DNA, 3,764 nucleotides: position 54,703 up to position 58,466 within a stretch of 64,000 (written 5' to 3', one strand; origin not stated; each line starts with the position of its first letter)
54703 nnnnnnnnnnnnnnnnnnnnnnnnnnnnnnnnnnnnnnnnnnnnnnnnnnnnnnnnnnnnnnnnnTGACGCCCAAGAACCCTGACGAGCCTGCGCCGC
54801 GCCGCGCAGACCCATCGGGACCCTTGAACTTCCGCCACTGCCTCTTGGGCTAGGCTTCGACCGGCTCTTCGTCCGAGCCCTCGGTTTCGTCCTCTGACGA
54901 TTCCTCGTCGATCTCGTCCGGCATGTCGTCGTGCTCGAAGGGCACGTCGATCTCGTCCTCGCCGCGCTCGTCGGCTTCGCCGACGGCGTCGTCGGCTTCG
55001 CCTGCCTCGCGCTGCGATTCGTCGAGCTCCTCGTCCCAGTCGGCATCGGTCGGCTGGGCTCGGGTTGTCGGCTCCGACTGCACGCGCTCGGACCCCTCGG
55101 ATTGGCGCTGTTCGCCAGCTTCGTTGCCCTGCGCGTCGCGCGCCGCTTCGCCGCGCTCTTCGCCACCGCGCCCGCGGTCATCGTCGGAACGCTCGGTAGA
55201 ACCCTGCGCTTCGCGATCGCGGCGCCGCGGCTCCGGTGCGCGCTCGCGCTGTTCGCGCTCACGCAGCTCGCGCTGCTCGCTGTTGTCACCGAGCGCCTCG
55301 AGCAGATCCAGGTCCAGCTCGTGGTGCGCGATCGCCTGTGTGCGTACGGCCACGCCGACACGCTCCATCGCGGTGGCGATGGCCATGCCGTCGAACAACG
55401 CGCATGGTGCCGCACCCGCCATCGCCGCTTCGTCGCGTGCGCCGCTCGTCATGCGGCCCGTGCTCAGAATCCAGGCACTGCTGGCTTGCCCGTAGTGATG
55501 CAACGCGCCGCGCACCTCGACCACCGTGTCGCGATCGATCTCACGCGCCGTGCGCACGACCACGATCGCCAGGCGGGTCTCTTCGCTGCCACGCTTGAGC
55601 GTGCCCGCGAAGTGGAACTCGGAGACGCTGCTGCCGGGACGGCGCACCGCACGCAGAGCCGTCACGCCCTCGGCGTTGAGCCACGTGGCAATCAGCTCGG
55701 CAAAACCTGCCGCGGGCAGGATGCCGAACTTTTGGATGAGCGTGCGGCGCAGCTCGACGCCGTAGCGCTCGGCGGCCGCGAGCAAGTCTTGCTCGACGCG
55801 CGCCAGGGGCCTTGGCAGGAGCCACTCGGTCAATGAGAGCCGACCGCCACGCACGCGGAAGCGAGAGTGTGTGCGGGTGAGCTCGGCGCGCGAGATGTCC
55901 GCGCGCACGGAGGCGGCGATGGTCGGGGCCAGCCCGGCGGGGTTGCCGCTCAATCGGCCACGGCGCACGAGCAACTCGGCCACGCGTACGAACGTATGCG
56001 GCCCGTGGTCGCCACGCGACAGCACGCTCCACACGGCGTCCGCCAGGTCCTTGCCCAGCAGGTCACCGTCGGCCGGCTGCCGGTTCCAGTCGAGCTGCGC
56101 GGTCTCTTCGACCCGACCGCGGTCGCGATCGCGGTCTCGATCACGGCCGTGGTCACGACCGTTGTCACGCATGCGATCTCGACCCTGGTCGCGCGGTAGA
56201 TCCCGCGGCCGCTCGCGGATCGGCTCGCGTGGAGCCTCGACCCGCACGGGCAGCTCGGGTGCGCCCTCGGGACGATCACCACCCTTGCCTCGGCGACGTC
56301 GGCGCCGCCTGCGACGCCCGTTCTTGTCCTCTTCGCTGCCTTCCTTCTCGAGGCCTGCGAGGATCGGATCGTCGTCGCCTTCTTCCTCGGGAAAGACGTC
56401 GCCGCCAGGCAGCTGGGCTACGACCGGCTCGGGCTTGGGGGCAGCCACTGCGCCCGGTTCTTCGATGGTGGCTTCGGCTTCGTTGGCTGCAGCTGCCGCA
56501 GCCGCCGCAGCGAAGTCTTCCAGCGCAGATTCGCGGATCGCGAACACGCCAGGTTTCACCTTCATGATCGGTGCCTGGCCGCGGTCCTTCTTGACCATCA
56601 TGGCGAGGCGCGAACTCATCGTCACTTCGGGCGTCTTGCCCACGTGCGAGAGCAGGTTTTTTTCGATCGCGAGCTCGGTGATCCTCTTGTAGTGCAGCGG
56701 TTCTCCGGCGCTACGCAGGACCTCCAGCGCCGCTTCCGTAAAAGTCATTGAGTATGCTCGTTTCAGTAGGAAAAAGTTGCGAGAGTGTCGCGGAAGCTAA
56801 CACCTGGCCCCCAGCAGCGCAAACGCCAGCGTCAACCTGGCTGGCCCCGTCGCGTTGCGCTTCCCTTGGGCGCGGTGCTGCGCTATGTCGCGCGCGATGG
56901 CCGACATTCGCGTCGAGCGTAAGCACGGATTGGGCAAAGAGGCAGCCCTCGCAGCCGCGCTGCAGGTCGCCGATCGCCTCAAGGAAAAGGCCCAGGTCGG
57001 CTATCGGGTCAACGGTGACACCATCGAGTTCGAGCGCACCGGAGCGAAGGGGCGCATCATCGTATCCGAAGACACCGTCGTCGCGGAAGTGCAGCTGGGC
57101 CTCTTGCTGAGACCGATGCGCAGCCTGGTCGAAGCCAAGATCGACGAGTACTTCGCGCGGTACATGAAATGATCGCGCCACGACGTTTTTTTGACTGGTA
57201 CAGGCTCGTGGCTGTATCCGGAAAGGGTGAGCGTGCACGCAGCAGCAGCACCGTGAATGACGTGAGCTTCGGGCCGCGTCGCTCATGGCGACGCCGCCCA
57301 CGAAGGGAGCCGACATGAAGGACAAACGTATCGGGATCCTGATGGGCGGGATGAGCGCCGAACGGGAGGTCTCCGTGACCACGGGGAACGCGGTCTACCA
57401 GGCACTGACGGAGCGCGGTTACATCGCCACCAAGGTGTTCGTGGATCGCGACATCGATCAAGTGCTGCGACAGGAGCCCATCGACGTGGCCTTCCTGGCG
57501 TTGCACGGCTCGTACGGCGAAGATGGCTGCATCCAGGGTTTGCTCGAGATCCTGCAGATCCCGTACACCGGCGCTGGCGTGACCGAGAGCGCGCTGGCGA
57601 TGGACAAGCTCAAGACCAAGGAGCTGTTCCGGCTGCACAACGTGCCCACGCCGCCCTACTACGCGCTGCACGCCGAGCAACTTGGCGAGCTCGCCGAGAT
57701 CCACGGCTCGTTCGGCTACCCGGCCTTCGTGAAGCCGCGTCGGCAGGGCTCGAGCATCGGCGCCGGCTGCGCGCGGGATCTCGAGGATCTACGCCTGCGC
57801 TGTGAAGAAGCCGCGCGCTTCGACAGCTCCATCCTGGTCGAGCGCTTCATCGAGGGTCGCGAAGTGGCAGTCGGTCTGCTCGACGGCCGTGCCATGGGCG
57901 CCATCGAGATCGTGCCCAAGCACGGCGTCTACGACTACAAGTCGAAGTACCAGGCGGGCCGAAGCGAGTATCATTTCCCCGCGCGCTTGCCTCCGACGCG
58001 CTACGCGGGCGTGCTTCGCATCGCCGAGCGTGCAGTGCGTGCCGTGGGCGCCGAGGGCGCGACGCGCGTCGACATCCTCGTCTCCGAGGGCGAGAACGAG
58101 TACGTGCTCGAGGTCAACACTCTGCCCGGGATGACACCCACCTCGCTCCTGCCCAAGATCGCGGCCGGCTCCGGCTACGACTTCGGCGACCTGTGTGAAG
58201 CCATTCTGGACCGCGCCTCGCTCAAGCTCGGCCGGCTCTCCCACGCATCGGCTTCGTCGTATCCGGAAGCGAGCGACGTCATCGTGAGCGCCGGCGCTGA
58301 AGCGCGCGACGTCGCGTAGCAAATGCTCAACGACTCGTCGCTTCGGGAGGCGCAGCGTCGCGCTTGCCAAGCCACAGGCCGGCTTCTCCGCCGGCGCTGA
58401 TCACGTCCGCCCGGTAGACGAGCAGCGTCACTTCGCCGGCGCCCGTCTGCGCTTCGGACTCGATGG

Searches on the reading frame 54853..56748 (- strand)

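Call 58: search_protein_families(library=pfam, proteins=[window:54853-56748:-], max_evalue=0.0001)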
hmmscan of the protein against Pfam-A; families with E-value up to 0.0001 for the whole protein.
window:54853-56748:- (632 aa): 2 families
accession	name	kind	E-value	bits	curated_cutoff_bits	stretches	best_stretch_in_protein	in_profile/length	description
PF05066.19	HARE-HTH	-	2.5e-16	60.3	25.9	1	1-73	1-70/71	HB1, ASXL, restriction endonuclease HTH domain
PF04471.18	Mrr_cat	-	3.2e-09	37.3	21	1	347-461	7-115/115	Restriction endonuclease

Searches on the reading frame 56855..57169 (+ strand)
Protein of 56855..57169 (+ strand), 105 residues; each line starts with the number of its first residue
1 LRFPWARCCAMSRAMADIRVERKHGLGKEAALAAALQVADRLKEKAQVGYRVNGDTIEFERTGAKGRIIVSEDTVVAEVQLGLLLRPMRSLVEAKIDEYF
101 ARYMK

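Call 58: search_protein_families(library=pfam, proteins=[window:56855-57169:+], max_evalue=0.0001)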
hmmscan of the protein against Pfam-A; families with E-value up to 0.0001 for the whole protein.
window:56855-57169:+ (105 aa): 1 family
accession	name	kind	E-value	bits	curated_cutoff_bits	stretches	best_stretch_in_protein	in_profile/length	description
PF09650.15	PHA_gran_rgn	-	3.1e-21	75.9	26.6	1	18-102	1-85/87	Putative polyhydroxyalkanoic acid system protein (PHA_gran_rgn)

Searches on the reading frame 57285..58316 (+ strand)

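Call 58: search_protein_families(library=pfam, proteins=[window:57285-58316:+], max_evalue=0.0001)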
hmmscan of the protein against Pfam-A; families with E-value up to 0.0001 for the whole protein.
window:57285-58316:+ (344 aa): 5 families
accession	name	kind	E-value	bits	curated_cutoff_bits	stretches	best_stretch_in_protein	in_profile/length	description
PF07478.18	Dala_Dala_lig_C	-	8.3e-49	166.3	24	1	118-308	5-203/204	D-ala D-ala ligase C-terminus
PF01820.27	Dala_Dala_lig_N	-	2.8e-22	79.9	34.6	2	62-97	86-121/121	D-ala D-ala ligase N-terminus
PF02786.22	CPSase_L_D2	-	5.4e-09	36.3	19.8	1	107-279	1-178/211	Carbamoyl-phosphate synthase L chain, ATP binding domain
PF02655.19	ATP-grasp_3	-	2.4e-08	34.6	23.2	1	106-279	2-155/160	ATP-grasp domain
PF02222.28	ATP-grasp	-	9.1e-08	32.4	27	1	115-270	3-153/179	ATP-grasp domain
